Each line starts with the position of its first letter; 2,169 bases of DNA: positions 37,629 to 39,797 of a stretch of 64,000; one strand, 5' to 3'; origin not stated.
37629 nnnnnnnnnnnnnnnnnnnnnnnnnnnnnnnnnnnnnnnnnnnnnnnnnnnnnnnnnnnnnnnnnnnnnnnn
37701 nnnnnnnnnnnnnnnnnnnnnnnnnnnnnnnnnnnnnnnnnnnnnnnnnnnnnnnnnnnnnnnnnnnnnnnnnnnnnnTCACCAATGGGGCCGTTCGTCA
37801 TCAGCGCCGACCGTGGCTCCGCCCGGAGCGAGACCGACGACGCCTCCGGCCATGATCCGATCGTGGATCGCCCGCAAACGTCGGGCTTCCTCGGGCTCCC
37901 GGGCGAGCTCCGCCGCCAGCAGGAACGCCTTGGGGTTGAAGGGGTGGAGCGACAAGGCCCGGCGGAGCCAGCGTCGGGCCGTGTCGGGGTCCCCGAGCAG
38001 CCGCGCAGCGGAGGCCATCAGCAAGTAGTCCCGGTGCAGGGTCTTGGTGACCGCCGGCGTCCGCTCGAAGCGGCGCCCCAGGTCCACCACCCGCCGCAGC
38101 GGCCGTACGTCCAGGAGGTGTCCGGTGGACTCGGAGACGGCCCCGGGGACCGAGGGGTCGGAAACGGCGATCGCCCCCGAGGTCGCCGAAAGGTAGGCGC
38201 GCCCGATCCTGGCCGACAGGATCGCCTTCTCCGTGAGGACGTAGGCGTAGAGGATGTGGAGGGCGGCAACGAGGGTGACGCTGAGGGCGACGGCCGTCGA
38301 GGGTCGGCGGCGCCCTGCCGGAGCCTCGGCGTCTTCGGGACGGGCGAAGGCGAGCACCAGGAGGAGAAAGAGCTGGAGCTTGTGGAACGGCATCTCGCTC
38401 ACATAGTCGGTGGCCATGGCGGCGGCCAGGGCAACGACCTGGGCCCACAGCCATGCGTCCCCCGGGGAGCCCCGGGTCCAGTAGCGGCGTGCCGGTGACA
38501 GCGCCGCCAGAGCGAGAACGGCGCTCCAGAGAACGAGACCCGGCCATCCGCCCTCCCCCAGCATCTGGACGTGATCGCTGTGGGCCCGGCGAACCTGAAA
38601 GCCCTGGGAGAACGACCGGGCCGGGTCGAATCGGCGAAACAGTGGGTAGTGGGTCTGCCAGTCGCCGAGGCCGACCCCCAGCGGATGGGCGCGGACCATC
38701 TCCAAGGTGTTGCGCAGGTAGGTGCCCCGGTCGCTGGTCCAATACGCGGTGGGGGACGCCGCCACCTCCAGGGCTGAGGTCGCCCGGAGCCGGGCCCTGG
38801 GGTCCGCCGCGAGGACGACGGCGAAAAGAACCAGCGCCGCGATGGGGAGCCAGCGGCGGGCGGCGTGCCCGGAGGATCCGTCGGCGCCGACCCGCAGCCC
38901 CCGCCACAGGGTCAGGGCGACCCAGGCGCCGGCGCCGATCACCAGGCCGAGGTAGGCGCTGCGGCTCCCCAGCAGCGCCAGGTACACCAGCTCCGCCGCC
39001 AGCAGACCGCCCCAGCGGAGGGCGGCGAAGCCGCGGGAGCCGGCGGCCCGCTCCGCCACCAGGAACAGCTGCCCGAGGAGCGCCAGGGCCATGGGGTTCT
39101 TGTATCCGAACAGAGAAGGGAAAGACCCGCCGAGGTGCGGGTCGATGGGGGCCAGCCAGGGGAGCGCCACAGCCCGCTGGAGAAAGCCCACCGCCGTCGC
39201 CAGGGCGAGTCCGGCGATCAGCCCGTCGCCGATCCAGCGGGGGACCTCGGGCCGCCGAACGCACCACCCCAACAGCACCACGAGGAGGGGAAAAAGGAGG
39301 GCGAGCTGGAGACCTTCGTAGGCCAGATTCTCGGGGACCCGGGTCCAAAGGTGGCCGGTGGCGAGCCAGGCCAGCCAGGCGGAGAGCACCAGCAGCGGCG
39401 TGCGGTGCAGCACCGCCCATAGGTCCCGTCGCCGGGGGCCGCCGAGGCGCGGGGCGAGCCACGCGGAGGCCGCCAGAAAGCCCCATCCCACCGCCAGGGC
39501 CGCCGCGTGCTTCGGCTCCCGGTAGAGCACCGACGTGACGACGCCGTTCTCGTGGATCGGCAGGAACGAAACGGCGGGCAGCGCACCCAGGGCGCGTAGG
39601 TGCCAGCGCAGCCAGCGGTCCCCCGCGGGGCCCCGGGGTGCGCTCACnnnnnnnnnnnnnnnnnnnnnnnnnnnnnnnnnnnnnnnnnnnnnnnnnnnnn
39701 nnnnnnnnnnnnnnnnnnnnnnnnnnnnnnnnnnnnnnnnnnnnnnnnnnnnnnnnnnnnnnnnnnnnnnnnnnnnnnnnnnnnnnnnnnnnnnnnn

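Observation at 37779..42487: Fused two-membrane-domain GT-C-like protein translationally coupled (GTGA) to an O-antigen-ligase-family protein carrying a C-terminal TPR domain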

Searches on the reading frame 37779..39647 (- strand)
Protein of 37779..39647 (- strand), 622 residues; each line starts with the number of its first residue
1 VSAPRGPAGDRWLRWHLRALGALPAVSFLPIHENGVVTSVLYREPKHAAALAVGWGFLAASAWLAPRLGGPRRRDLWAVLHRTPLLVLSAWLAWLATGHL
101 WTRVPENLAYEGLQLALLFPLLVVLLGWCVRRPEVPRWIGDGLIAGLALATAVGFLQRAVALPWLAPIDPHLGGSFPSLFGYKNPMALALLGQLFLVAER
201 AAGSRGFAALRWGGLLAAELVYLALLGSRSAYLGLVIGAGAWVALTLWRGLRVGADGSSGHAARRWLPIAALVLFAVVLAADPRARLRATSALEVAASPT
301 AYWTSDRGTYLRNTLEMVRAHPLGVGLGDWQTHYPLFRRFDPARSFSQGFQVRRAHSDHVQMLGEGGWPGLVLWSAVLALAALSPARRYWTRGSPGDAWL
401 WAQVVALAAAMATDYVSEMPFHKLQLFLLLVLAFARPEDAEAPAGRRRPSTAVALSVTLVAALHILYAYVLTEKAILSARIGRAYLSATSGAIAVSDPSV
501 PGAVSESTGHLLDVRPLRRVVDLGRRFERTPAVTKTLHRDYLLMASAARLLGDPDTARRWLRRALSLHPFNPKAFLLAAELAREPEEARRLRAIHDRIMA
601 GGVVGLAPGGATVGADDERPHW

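Call 4: search_protein_families(library=pfam, proteins=[window:37779-39647:-], max_evalue=0.1)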
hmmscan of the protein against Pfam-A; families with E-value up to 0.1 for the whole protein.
window:37779-39647:- (622 aa): 5 families
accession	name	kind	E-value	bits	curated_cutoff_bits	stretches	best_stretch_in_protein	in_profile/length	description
PF04932.20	Wzy_C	-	1.6e-15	57.6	31.7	1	220-374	7-148/149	O-Antigen ligase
PF13428.12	TPR_14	-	2.7e-05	24.9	23.5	1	541-581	4-44/44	Tetratricopeptide repeat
PF07719.23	TPR_2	-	0.0076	16.7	27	1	541-570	4-33/34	Tetratricopeptide repeat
PF07721.20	TPR_4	-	0.014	16.4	27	1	542-563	5-26/26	Tetratricopeptide repeat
PF25060.1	ARM_TT21_2nd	-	0.067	13.1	27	1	537-581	221-265/270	Tetratricopeptide repeat protein 21 second ARM domain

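Call 8: search_protein_families(library=ncbifam, proteins=[window:37779-39647:-], max_evalue=0.01)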
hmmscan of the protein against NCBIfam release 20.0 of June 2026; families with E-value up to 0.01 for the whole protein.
window:37779-39647:- (622 aa): 1 family
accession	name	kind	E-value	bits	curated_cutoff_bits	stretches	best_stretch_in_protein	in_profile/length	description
TIGR03097.1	PEP_O_lig_1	hypoth_equivalog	8.8e-05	21.5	188.1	1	329-433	297-401/408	putative O-glycosylation ligase, exosortase A system-associated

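Call 18: search_solved_structures(query=window:37779-39644:-, max_evalue=1, show_alignments=2)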
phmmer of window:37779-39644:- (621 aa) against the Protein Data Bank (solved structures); distinct sequences matched with E-value up to 1: 0.

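Call 32: find_homologous_proteins(query=window:37779-39644:-, max_evalue=0.00001)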
Query window:37779-39644:- (621 aa): 157 proteins with E <= 0.00001 among 8000 candidates; the best 120 are listed.
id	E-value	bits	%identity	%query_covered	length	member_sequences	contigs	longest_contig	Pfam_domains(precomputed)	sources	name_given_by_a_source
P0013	0.0e+0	1362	100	100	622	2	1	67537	PF04932.21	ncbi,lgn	ncbi:MAG: O-antigen ligase family protein [Acidobacteriota bacterium]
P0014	2.3e-120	421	45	97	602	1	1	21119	PF04932.21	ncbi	-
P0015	8.0e-115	403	44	99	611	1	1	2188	PF04932.21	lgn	-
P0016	1.3e-114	402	46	94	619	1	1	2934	PF04932.21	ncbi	-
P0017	2.1e-114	402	42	94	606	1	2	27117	PF04932.21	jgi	-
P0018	8.6e-114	400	44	93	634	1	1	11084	PF04932.21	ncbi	-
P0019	3.0e-113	398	43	93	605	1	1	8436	PF04932.21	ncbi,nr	ncbi:MAG: O-antigen ligase family protein [Thermoanaerobaculales bacterium]|nr:O-antigen ligase fami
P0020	4.1e-113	397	43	93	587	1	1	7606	PF04932.21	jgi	jgi:O-antigen ligase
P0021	8.8e-111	390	42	92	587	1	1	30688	PF04932.21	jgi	jgi:O-antigen ligase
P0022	8.9e-109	383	43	97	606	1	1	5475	PF04932.21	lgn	-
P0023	3.7e-108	381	45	88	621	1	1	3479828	PF04932.21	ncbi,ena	-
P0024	1.3e-107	379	42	95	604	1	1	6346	PF04932.21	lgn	-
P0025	1.6e-107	379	45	89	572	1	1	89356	PF04932.21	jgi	jgi:O-antigen ligase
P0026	1.6e-107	379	41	94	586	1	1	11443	PF04932.21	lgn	-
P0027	4.0e-107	377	41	96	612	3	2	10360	PF04932.21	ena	-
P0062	1.8e-92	329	48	69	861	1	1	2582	PF04932.21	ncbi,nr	ncbi:MAG: O-antigen ligase family protein, partial [Acidobacteria bacterium]|nr:O-antigen ligase fam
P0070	6.4e-90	321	39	95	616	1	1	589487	PF04932.21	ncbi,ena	-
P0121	6.6e-81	291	37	94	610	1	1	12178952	PF04932.21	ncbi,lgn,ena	-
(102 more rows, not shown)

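Call 33: find_encoding_contigs(protein=P0023, flank=8000, max_places=1)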
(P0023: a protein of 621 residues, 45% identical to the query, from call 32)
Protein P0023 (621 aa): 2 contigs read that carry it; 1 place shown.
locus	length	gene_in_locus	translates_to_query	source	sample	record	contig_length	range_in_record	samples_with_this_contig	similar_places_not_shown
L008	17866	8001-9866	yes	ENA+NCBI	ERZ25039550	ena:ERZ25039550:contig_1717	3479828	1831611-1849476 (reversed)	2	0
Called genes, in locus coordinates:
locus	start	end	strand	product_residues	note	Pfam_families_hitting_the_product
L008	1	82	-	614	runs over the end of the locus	-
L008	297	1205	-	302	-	-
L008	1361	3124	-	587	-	PF01435:Peptidase_M48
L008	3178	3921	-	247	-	PF04367:DUF502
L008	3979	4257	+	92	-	PF09650:PHA_gran_rgn (weak)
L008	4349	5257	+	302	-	PF00501:AMP-binding (faint)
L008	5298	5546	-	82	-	-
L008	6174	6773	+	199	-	PF00108:Thiolase_N, PF02803:Thiolase_C, PF22691:Thiolase_C_1 (weak)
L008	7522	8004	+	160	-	PF02515:CoA_transf_3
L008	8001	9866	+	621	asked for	PF04932:Wzy_C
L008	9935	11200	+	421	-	PF08450:SGL (faint), PF15702:HPS6 (faint), PF00400:WD40 (faint), PF10282:Lactonase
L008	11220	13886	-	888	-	PF12704:MacB_PCD, PF02687:FtsX, PF12704:MacB_PCD (weak), PF02687:FtsX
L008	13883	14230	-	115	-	PF03551:PadR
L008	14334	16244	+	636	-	PF00246:Peptidase_M14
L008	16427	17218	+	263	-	PF00903:Glyoxalase (weak), PF22677:Ble-like_N (faint), PF13669:Glyoxalase_4 (faint), PF18029:Glyoxalase_6 (faint), PF00903:Glyoxalase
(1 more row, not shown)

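Call 34: find_encoding_contigs(protein=P0121, flank=8000, max_places=1)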
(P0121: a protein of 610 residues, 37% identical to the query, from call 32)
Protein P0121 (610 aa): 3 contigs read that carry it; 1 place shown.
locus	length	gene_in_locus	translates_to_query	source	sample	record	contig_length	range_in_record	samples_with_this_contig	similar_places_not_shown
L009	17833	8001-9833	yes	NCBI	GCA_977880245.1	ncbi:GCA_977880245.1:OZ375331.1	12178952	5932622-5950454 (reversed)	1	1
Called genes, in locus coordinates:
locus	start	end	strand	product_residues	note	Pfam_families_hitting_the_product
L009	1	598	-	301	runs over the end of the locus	PF14339:DUF4394 (faint)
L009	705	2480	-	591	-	PF00005:ABC_tran, PF13304:AAA_21 (faint), PF13489:Methyltransf_23, PF08241:Methyltransf_11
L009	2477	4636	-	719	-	PF01061:ABC2_membrane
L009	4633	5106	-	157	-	-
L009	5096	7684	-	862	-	PF00884:Sulfatase, PF01663:Phosphodiest (faint), PF16347:SGSH_C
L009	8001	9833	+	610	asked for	PF04932:Wzy_C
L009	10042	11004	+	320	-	-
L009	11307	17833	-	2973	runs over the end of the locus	PF00109:ketoacyl-synt, PF02801:Ketoacyl-synt_C, PF00109:ketoacyl-synt, PF16197:KAsynt_C_assoc (weak), PF00698:Acyl_transf_1, PF07977:FabA, PF07977:FabA, PF01553:Acyltransferase (weak), +1 more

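Call 35: find_encoding_contigs(protein=P0070, flank=8000, max_places=1)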
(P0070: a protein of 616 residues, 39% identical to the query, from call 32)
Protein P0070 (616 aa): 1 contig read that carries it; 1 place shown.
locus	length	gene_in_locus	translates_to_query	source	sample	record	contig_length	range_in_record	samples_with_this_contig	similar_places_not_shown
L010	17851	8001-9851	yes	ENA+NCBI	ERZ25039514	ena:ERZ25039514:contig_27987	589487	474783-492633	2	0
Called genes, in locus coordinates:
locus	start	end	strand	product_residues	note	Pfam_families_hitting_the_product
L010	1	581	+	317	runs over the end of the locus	-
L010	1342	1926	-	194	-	PF02366:PMT (weak), PF13231:PMT_2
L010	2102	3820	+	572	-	PF00270:DEAD, PF00271:Helicase_C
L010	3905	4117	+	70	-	PF00570:HRDC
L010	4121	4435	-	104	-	PF13424:TPR_12 (weak), PF24885:TPR_NPHP3, PF13424:TPR_12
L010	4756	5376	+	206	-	-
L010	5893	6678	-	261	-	PF00069:Pkinase, PF07714:PK_Tyr_Ser-Thr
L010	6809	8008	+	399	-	PF00155:Aminotran_1_2 (weak), PF00266:Aminotran_5, PF01041:DegT_DnrJ_EryC1 (weak)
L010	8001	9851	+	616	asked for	PF04932:Wzy_C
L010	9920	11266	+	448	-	PF01731:Arylesterase (faint), PF10282:Lactonase, PF15702:HPS6 (faint), PF10282:Lactonase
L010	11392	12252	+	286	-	-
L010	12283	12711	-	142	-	PF12680:SnoaL_2 (weak)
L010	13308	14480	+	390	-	-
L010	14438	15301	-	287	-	-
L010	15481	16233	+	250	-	PF02568:ThiI, PF06508:QueC (faint)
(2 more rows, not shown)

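Call 52: predict_structure(alignment_id=A3)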
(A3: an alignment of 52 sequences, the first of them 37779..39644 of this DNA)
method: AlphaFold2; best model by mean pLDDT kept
length: 621 residues; sequences in the alignment: 52
mean_pLDDT: 89.1   pTM: 0.91
mean pLDDT of the five models: 89.1, 88.0, 87.3, 87.1, 86.7
residues with pLDDT >= 90: 475; 70-90: 73; 50-70: 44; < 50: 29
segments of 3 or more residues with pLDDT < 50: 1-3, 502-507, 606-621
pLDDT, mean of each block of 10 residues (from residue 1): 64 94 96 91 96 97 88 92 98 97 96 97 95 95 97 90 71 75 95 97 95 97 94 96 94 71 85 94 91 90 93 95 96 93 82 87 98 98 96 95 98 95 98 82 71 97 97 97 89 51 50 93 98 95 98 98 96 96 97 92 48 35 29
secondary structure, 60 per line:
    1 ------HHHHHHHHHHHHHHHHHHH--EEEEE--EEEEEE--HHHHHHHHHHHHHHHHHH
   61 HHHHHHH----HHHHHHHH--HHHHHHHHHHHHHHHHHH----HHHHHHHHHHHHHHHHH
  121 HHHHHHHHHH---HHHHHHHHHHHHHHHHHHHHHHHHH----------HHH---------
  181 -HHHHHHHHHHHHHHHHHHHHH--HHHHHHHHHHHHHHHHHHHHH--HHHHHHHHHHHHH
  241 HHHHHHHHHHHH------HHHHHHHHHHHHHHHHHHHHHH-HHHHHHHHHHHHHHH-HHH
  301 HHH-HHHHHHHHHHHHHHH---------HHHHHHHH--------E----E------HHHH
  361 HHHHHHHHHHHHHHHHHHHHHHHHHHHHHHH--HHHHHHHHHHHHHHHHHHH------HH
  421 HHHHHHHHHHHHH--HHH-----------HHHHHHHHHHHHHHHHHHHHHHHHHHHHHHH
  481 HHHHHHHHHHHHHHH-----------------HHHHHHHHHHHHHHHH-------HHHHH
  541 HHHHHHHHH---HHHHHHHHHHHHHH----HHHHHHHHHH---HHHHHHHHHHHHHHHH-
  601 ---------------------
elements in order: H7-25 E28-32 E35-40 H43-67 H72-79 H82-99 H104-130 H134-158 H182-202 H205-225 H228-252 H259-280 H282-296 H298-303 H305-319 H329-336 H357-391 H394-412 H419-433 H450-495 H513-528 H536-549 H553-566 H571-580 H584-599

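Call 57: fold_search(model_id=the predicted structure, library=pdb)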
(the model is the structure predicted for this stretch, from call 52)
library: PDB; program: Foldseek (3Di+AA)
matches with E <= 10: 685; with E <= 0.001: 1
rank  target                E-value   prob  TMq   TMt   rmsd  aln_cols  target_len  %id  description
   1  7tpg_B                1.2e-05  1.00  0.44  0.63   6.6       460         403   17  Single-Particle Cryo-EM Structure of the WaaL O-antigen ligase in its ligand bound state (released 2022-04-06)
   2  8p1u_A                2.6e-02  0.98  0.25  0.37  13.7       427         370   14  Structure of divisome complex FtsWIQLB (released 2024-05-22)
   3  6bq1_B                3.7e-02  0.35  0.14  0.13  33.7       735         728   13  Human PI4KIIIa lipid kinase complex (released 2017-12-13)
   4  3fp3                  6.7e-02  0.63  0.17  0.20  34.1       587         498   12  Crystal structure of Tom71 (released 2009-07-28)
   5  8bh1_A                7.2e-02  0.97  0.27  0.40  13.6       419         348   14  Core divisome complex FtsWIQBL from Pseudomonas aeruginosa (released 2023-04-19)
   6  5l9u_F                1.1e-01  0.33  0.13  0.16  27.2       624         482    9  Model of human Anaphase-promoting complex/Cyclosome (APC/C-CDH1) with a cross linked Ubiquitin variant-substrate-UBE2C (released 2016-09-14)
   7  8b24_B                1.1e-01  0.13  0.11  0.10  26.2       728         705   12  Time-resolved structure of K+-dependent Na+-PPase from Thermotoga maritima 3600-seconds post reaction initiation with  (released 2024-01-17)
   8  6voa_E                1.3e-01  0.51  0.14  0.21  25.6       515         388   13  Cryo-EM structure of the BBSome-ARL6 complex (released 2020-06-24)
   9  3lca_A                1.5e-01  0.44  0.16  0.20  32.3       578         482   12  Structure of Tom71 complexed with Hsp70 Ssa1 C terminal tail indicating conformational plasticity (released 2010-12-22)
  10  4ui9_H                1.5e-01  0.25  0.13  0.16  27.0       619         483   10  Atomic structure of the human Anaphase-Promoting Complex (released 2015-06-17)
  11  3fp2_A                1.5e-01  0.41  0.16  0.20  33.8       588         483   12  Crystal structure of Tom71 complexed with Hsp82 C-terminal fragment (released 2009-07-28)
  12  2gw1_A                1.7e-01  0.30  0.15  0.18  25.8       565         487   11  Crystal Structure of the Yeast Tom70 (released 2006-06-27)
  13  2xpi_D                1.7e-01  0.21  0.13  0.15  26.4       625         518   11  Crystal structure of APC/C hetero-tetramer Cut9-Hcn1 (released 2011-03-30)
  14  2xpi_A                1.8e-01  0.35  0.16  0.18  27.0       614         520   11  Crystal structure of APC/C hetero-tetramer Cut9-Hcn1 (released 2011-03-30)
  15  6xwx_A                1.8e-01  0.14  0.12  0.12  29.3       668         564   12  Crystal structure of the Tof1-Csm3 complex (released 2020-05-27)
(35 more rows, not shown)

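Call 75: find_related_loci(query=A3, collection=metagenome_contigs, flank=7000)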
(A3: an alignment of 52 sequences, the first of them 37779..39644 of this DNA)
Query A3 (621 aa) in metagenome_contigs; peptide patterns used: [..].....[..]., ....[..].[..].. (x = any residue, [..] = any of these).
336 stretches matched a pattern; 38 encode a relative of the query (tblastn E <= 1e-3); 38 distinct loci.
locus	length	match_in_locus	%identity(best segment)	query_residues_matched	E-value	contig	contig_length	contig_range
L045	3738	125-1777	43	32-605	1e-97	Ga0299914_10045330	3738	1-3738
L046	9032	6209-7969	39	4-597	1e-94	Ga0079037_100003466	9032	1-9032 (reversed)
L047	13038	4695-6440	37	19-605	1e-92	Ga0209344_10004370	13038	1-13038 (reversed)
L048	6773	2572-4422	37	1-619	4e-92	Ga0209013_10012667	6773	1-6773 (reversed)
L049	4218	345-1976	38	39-602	2e-86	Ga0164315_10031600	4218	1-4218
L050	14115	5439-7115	37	16-587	7e-85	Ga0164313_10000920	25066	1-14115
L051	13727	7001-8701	39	5-587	2e-83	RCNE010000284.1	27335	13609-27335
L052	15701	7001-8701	39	5-587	1e-82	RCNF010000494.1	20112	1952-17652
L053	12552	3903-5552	37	22-587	1e-82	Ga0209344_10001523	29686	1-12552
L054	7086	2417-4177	37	1-605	6e-81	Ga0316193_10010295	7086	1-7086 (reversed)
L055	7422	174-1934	37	1-605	6e-81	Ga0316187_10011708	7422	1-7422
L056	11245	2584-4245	39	33-605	4e-81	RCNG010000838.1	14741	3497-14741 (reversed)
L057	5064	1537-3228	37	8-587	2e-79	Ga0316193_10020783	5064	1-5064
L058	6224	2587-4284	37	6-587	3e-77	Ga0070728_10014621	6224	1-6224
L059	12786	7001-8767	37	26-604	1e-75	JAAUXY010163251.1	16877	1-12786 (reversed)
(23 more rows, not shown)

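Call 101: search_protein_families(library=pfam, proteins=[P0062], max_evalue=0.001)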
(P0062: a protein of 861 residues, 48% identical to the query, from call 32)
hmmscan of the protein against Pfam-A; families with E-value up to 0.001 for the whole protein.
P0062 (861 aa): 1 family
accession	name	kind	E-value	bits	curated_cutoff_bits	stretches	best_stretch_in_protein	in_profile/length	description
PF04932.20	Wzy_C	-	1e-15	58.3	31.7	1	624-773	8-149/149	O-Antigen ligase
